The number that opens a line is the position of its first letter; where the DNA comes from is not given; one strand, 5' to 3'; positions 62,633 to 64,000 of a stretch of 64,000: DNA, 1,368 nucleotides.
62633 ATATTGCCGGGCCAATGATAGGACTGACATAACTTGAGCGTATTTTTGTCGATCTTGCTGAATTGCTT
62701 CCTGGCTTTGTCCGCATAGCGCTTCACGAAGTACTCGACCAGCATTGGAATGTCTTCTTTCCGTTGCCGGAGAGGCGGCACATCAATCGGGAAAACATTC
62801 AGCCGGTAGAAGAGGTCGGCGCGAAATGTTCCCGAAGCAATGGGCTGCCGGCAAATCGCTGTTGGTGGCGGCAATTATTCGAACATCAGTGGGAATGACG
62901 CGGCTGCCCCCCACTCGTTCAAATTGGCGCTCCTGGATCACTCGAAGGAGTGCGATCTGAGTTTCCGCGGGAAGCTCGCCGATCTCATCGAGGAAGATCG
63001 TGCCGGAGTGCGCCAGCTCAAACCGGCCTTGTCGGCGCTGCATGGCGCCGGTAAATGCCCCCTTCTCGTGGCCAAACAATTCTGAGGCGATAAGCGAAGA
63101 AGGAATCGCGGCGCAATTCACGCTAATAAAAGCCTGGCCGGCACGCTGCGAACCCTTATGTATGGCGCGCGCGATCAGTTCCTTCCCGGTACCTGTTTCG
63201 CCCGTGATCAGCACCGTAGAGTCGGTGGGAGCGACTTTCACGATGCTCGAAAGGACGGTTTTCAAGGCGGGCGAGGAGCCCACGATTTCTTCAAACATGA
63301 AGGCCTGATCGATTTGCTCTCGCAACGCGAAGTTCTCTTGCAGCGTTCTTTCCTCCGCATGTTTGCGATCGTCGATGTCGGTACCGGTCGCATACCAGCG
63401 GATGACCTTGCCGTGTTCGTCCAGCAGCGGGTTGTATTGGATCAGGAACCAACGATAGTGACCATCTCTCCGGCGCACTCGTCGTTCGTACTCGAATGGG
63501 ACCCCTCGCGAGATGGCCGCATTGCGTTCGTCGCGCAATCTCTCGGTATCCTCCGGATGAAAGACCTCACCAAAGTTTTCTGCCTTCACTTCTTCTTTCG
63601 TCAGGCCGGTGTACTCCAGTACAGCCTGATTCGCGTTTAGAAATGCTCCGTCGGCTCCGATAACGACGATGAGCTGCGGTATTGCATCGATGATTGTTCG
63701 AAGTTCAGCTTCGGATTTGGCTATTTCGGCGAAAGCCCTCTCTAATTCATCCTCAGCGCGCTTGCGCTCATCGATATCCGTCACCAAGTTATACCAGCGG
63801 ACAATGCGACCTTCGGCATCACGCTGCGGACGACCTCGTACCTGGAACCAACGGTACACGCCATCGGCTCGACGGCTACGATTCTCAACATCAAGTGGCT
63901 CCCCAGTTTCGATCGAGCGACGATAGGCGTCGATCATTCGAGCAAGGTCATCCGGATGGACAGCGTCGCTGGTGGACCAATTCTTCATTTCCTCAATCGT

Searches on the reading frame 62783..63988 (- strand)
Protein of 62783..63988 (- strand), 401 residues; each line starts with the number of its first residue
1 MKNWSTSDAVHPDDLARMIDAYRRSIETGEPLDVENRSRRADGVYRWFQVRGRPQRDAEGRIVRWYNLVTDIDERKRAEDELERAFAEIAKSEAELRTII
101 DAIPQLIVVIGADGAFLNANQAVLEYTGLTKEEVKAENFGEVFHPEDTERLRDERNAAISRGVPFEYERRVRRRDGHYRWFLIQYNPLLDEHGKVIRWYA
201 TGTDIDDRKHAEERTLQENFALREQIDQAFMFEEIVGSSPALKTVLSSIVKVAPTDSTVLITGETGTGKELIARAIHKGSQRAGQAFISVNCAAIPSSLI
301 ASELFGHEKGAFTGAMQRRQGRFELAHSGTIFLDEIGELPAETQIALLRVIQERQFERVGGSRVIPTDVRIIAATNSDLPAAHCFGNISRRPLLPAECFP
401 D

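Call 8: search_protein_families(library=pfam, proteins=[window:62783-63988:-], max_evalue=0.01)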
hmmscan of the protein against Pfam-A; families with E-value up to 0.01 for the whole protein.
window:62783-63988:- (401 aa): 13 families
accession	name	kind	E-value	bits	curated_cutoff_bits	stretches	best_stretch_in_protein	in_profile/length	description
PF00158.32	Sigma54_activat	-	1.4e-62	210.8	20.2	1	235-382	1-148/168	Sigma-54 interaction domain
PF08447.18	PAS_3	-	9.8e-36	122.4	25.6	2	117-201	2-88/89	PAS fold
PF08448.16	PAS_4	-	1.7e-26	93.1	23.1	2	101-209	2-109/110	PAS fold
PF00989.32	PAS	-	3.5e-21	75.8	22.6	1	95-205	2-113/113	PAS fold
PF13426.13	PAS_9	-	1.1e-15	58.2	27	1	107-205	4-101/103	PAS domain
PF14532.12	Sigma54_activ_2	-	3.4e-12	47.2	25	1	236-381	1-113/138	Sigma-54 interaction domain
PF07728.20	AAA_5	-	9.6e-08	32.6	22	1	259-377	2-123/139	AAA domain (dynein-related subfamily)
PF13188.13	PAS_8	-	1.6e-06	28.2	21.8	1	96-150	3-54/65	PAS domain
PF00004.35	AAA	-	2.1e-06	28.6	21.2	1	259-377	1-110/131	ATPase family associated with various cellular activities (AAA)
PF01078.27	Mg_chelatase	-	3.8e-06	26.9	20.3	1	314-377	93-158/207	Magnesium chelatase, subunit ChlI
PF07726.17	AAA_3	-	1.2e-05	25.6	27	1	259-376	2-111/131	ATPase family associated with various cellular activities (AAA)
PF13191.12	AAA_16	-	0.00017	22.5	32.6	1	241-342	8-111/167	AAA ATPase domain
PF07724.20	AAA_2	-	0.00036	21.1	27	1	257-377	4-125/166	AAA domain (Cdc48 subfamily)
